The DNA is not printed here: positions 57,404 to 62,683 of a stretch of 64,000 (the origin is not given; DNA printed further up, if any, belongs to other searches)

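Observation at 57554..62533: Unrecognised architecture: six tandem lamin-tail domains on a single-chain double-HKD PLD fold, tethered by a C-terminal TM helix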

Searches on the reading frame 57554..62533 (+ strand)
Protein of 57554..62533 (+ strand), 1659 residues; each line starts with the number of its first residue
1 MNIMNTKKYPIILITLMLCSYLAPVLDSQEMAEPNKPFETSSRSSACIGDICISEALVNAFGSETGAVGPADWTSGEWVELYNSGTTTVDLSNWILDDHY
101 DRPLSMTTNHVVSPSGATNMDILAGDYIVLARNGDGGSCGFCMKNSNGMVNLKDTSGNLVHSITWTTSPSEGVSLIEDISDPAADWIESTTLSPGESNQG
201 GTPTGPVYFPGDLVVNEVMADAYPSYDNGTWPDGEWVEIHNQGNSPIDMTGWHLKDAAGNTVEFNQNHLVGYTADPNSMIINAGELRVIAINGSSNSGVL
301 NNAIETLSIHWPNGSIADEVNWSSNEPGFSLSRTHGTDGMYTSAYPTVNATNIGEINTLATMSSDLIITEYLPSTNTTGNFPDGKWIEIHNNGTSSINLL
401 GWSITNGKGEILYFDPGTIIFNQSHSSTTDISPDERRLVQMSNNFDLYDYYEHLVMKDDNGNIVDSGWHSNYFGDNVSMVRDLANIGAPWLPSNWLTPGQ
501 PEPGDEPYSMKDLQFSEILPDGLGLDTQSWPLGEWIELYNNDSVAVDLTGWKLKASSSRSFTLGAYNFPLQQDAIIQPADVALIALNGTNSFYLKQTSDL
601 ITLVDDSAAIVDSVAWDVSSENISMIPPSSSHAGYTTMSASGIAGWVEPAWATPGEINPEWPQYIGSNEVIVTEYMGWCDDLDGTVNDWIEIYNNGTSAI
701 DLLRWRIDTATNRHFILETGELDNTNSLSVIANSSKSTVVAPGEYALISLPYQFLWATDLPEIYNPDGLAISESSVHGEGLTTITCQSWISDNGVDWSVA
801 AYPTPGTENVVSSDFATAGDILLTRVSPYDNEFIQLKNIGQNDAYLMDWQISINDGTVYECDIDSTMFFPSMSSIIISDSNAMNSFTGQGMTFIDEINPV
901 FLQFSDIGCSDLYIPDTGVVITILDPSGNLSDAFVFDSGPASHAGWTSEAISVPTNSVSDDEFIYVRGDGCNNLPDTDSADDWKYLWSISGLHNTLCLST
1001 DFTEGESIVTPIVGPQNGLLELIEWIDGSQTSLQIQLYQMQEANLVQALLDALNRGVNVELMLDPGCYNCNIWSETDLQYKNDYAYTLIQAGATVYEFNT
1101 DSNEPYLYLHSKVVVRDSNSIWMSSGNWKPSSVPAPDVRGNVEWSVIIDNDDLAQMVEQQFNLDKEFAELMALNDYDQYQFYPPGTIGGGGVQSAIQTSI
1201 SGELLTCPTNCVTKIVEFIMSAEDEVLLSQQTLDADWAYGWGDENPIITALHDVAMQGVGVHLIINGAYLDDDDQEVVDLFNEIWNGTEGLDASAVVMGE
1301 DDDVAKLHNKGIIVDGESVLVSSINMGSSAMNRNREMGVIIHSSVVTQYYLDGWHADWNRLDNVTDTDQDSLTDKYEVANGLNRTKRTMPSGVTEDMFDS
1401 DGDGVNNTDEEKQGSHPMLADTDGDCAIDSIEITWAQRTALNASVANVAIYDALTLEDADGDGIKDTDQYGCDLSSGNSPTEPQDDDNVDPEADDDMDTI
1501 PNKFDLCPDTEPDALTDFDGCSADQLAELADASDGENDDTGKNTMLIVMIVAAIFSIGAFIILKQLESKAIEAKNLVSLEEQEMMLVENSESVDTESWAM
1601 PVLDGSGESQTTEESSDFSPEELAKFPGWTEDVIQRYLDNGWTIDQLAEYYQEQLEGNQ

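Call 3: search_protein_families(library=pfam, proteins=[window:57554-62533:+], max_evalue=1)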
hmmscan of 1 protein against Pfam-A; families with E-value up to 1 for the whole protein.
window:57554-62533:+ (1659 aa): 4 families
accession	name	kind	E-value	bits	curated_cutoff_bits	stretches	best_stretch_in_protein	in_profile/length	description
PF00932.25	LTD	-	3e-69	230.7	34.3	6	509-616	4-107/109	Lamin Tail Domain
PF13091.12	PLDc_2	-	1.7e-34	118.9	27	2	1022-1162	1-129/132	PLD-like domain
PF00614.28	PLDc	-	0.0086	16.5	21.9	1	1307-1327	5-25/28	Phospholipase D Active site motif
PF13090.12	PP_kinase_C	-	0.014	15.3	25.8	0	1027-1066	25-64/172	Polyphosphate kinase C-terminal domain 2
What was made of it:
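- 57689..58084 (+): LTD 1 (aa 46-177). Pfam LTD, 6 stretches (call 3).
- On PLD / HKD superfamily (Pfam PLDc_2, PF13091): 118.9 bits against a cut-off of 27, two stretches (call 3).
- On Lamin tail domain (Pfam LTD, PF00932): 230.7 bits against a cut-off of 34.3, six stretches (call 3).
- On Bacterial TSP3 repeat (PF18884): No hit at E<=1 on this protein (call 3).
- Checked: Pfam finds LTD PF00932 with E=3e-69 and 6 stretches, and PLDc_2 PF13091 with E=1.7e-34 and 2 stretches (call 3). Pfam TSP3_bac does not reach E<=1 on this protein (call 3).
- Pfam places it in PLDc_2/PLDc (call 3).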

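Call 4: search_protein_families(library=ncbifam, proteins=[window:57554-62533:+], max_evalue=1)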
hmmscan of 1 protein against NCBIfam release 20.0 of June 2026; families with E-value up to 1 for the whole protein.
window:57554-62533:+ (1659 aa): 7 families
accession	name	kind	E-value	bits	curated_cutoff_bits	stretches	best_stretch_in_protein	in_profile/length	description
NF038319.1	DISARM_DrmC_I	equivalog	7.3e-22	78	133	2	1216-1346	100-223/236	DISARM system phospholipase D-like protein DrmC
NF010492.0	PRK13912.1-3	equivalog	2.6e-10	40.2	297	2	1018-1162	35-169/178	nuclease NucT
TIGR04265.1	bac_cardiolipin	equivalog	1.1e-06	28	290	2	1244-1345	344-438/483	cardiolipin synthase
NF008427.0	PRK11263.1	equivalog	5.6e-06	25.7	281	2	1044-1161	235-336/409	cardiolipin synthase ClsB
NF010491.0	PRK13912.1-2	equivalog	9.1e-06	25.6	225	1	1016-1130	35-144/180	nuclease NucT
NF010493.0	PRK13912.1-4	equivalog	0.00031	20.7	351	1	1020-1132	30-137/171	nuclease NucT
NF010490.0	PRK13912.1-1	equivalog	0.0004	20.5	211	1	1023-1133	36-129/159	nuclease NucT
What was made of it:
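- On Nuc/NucT-type PLD nucleases (NCBIfam NucT equivalogs): 40.2 bits against 297 (call 4).
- On Bacterial PLD-type cardiolipin synthases (ClsA, ClsB): 28 and 25.7 bits against cut-offs of 290 and 281 (call 4).
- On DISARM DrmC: 78 bits against 133 (call 4).
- Closest known: Nuc. Different: Scores fall far below the NucT equivalog cut-offs (40 against 297 bits, call 4).
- NCBIfam ranks DrmC (78 bits) and NucT (40 bits) above cardiolipin synthases (28 and 26 bits), all below their cut-offs (call 4). Cls models score 26-28 bits against cut-offs of 281-290 (call 4).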

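Call 6: search_solved_structures(query=window:57554-62533:+, max_evalue=0.01, show_alignments=2)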
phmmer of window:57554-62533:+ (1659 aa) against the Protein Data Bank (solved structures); distinct sequences matched with E-value up to 0.01: 2.
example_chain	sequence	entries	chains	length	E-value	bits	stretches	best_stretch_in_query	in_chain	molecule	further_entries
1byr_A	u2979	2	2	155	3.8e-05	24.6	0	1295-1360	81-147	PROTEIN (ENDONUCLEASE)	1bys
6ehi_A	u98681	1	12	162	0.0055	17.5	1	1016-1132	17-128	Nuclease NucT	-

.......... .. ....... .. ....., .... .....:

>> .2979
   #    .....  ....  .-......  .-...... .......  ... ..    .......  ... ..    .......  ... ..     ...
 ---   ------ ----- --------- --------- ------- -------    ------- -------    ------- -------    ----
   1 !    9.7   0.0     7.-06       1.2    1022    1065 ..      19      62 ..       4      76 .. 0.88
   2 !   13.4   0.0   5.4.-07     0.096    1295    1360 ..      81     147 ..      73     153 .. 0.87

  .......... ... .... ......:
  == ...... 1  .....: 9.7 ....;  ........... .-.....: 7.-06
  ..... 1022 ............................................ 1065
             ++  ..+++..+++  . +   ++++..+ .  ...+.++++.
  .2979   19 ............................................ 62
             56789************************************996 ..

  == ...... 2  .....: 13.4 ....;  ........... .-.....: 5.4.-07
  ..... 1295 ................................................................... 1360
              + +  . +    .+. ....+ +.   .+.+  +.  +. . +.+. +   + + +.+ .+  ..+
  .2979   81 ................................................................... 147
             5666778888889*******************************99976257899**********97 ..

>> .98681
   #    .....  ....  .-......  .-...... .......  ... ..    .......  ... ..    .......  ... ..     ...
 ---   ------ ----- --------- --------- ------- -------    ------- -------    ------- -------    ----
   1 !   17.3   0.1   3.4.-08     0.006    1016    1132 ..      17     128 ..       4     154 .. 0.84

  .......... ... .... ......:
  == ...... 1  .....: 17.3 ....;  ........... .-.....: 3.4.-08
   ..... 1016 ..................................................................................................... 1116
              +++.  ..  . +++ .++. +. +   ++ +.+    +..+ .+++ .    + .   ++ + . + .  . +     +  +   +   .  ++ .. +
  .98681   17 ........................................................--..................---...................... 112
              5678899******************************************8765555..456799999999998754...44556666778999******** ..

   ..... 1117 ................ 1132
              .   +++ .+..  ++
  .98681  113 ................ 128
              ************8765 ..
